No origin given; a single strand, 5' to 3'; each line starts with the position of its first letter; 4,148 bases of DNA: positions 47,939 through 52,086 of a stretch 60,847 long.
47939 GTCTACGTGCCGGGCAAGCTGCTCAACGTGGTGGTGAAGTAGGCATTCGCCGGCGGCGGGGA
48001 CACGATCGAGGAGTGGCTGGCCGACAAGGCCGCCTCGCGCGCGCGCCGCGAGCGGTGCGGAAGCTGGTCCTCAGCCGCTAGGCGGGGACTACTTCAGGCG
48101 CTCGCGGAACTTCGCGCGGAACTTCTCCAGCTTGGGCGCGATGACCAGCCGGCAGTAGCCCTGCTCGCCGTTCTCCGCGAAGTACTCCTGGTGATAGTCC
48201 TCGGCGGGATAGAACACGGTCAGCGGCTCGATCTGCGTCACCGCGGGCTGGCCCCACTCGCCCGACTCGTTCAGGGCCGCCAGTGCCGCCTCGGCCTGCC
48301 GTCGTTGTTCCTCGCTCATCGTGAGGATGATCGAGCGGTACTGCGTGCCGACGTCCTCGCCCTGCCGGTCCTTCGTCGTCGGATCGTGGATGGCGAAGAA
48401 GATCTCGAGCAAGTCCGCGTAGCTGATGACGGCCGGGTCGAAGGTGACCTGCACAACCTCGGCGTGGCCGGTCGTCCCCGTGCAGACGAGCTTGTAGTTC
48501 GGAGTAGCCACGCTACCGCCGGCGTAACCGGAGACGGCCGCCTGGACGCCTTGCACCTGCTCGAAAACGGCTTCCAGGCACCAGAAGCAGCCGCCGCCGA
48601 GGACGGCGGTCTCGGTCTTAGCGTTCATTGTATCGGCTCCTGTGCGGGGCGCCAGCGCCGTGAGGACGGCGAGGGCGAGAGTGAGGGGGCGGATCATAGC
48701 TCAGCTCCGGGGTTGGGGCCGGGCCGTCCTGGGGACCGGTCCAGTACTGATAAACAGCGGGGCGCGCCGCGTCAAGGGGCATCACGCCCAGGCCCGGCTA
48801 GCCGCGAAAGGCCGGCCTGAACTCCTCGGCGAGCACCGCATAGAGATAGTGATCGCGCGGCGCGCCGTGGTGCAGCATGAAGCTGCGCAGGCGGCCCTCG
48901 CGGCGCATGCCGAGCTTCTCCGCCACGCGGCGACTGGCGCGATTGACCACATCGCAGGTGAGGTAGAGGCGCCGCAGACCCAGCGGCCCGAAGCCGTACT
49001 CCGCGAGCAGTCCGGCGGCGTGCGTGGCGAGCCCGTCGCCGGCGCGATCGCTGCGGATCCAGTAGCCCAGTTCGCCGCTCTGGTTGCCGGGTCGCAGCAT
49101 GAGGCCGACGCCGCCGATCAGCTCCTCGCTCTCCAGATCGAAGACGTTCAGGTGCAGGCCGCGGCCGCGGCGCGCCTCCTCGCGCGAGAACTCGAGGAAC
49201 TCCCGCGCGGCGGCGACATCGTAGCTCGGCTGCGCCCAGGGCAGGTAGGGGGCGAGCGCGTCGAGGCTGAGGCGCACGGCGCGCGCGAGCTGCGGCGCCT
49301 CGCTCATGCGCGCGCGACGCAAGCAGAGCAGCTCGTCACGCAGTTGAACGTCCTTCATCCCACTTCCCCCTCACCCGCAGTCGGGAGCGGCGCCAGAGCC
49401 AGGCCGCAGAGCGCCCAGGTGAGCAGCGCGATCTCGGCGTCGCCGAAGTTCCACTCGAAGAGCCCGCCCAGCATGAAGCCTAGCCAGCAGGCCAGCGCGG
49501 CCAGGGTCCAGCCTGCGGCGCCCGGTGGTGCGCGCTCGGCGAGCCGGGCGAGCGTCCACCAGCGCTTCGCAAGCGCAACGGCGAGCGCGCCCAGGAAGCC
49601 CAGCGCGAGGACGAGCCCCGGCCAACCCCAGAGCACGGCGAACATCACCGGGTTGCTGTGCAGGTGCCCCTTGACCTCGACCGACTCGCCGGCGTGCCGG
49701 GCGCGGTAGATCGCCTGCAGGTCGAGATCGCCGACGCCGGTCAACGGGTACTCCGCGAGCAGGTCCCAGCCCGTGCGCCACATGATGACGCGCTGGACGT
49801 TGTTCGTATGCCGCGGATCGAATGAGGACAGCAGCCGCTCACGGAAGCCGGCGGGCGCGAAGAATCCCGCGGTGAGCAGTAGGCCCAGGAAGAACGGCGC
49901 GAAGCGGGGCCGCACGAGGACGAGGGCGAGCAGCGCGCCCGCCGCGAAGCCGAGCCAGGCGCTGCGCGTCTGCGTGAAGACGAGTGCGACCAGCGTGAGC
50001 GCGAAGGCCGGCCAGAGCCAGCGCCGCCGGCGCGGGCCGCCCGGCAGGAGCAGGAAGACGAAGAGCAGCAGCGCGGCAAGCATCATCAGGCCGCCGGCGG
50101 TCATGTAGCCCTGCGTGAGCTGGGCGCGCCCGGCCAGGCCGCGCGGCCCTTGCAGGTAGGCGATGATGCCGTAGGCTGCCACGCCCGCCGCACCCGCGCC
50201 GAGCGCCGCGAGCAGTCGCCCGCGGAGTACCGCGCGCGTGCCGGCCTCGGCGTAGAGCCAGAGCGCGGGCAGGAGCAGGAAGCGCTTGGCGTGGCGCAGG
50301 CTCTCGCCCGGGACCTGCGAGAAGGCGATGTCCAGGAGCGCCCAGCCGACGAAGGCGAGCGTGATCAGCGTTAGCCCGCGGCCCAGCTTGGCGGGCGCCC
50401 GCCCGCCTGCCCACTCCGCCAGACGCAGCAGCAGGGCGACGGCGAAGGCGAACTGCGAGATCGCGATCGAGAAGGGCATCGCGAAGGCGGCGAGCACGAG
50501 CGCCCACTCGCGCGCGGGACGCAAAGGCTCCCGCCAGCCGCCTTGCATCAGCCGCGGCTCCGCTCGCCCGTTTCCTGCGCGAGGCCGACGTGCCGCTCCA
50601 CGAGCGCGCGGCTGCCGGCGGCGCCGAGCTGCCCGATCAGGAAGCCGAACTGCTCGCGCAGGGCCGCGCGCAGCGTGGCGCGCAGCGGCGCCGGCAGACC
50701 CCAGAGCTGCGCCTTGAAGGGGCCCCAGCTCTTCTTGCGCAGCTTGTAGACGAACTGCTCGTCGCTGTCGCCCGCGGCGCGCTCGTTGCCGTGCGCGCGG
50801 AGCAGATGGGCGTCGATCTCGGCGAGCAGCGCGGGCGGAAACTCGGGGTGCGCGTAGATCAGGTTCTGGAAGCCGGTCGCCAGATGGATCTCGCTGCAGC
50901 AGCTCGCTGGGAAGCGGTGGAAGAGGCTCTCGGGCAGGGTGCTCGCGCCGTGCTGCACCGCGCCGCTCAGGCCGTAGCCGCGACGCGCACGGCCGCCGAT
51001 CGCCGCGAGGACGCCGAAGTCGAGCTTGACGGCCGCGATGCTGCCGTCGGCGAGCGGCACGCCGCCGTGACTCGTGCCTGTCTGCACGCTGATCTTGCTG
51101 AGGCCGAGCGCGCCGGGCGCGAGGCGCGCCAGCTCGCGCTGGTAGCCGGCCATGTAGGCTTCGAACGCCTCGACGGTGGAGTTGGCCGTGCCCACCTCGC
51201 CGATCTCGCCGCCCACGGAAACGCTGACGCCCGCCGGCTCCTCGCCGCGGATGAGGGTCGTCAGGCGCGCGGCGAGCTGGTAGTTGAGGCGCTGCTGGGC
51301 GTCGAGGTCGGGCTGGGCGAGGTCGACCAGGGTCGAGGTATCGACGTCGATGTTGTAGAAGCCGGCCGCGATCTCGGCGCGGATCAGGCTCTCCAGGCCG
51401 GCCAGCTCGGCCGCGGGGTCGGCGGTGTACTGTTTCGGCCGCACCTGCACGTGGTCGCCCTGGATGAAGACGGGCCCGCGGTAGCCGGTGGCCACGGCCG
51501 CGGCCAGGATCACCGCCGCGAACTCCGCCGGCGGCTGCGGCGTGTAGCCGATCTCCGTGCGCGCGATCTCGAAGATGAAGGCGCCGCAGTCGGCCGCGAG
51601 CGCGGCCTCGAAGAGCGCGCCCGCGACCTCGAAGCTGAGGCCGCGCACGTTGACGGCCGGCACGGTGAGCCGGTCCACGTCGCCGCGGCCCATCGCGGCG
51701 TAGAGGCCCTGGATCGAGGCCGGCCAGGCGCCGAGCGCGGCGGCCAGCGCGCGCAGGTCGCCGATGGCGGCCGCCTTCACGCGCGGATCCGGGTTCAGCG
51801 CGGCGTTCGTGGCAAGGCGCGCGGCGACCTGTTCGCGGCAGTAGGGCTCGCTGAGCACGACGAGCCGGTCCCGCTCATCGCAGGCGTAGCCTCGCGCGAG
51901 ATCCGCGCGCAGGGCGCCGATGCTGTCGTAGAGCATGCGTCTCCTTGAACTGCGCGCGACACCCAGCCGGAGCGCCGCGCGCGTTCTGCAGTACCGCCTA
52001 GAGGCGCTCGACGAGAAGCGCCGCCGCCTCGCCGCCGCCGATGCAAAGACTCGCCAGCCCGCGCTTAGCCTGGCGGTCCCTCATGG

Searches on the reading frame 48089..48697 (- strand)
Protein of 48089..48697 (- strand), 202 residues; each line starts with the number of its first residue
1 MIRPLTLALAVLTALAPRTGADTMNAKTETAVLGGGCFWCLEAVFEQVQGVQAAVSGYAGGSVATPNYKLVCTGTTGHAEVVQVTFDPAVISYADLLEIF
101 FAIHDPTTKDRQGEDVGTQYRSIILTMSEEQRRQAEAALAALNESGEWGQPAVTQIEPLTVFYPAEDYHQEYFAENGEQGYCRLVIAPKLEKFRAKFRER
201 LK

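Call 22: search_protein_families(library=pfam, proteins=[window:48089-48697:-], max_evalue=0.00001)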
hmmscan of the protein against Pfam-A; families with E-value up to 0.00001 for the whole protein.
window:48089-48697:- (202 aa): 1 family
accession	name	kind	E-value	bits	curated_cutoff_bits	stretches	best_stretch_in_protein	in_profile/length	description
PF01625.27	PMSR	-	4.1e-64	215.9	23.7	1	30-182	1-152/153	Peptide methionine sulfoxide reductase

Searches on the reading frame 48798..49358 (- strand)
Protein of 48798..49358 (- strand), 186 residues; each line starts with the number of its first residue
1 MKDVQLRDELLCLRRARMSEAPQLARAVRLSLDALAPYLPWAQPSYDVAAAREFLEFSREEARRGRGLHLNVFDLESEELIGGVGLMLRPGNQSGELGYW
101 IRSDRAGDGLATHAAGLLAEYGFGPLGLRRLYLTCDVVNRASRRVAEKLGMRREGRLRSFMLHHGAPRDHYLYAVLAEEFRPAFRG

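Call 23: search_protein_families(library=pfam, proteins=[window:48798-49358:-], max_evalue=0.00001)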
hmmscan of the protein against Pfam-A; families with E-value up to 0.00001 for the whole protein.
window:48798-49358:- (186 aa): 2 families
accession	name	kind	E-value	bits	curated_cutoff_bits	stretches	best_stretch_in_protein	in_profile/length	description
PF13302.13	Acetyltransf_3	-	1.1e-24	88.1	25.4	1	11-152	2-138/138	Acetyltransferase (GNAT) domain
PF00583.31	Acetyltransf_1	-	1.3e-10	41.9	20.7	1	44-151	10-116/116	Acetyltransferase (GNAT) family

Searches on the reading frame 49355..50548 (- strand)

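Call 23: search_protein_families(library=pfam, proteins=[window:49355-50548:-], max_evalue=0.00001)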
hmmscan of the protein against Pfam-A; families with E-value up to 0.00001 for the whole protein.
window:49355-50548:- (397 aa): 1 family
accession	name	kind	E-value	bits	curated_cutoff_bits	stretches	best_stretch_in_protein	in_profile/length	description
PF04932.20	Wzy_C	-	1.1e-20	74.4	31.7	1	181-315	2-148/149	O-Antigen ligase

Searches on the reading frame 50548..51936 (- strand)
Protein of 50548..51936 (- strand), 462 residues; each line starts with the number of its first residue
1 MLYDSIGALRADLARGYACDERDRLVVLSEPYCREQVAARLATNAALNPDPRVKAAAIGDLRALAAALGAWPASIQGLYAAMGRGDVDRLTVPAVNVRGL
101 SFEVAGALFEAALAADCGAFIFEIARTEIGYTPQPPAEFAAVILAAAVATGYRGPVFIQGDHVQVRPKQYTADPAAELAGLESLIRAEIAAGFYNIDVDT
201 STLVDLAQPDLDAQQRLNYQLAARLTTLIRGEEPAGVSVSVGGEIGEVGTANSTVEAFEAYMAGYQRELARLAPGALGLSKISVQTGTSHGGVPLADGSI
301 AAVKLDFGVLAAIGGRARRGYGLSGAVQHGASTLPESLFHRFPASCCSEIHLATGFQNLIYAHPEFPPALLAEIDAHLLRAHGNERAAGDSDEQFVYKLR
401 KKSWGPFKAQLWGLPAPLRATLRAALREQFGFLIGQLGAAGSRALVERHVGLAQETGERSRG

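Call 23: search_protein_families(library=pfam, proteins=[window:50548-51936:-], max_evalue=0.00001)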
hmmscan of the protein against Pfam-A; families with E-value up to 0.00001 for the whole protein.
window:50548-51936:- (462 aa): 1 family
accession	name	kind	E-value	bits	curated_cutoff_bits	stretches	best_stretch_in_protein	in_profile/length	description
PF01116.26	F_bP_aldolase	-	2.6e-09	37.4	25.5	1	90-359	15-236/277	Fructose-bisphosphate aldolase class-II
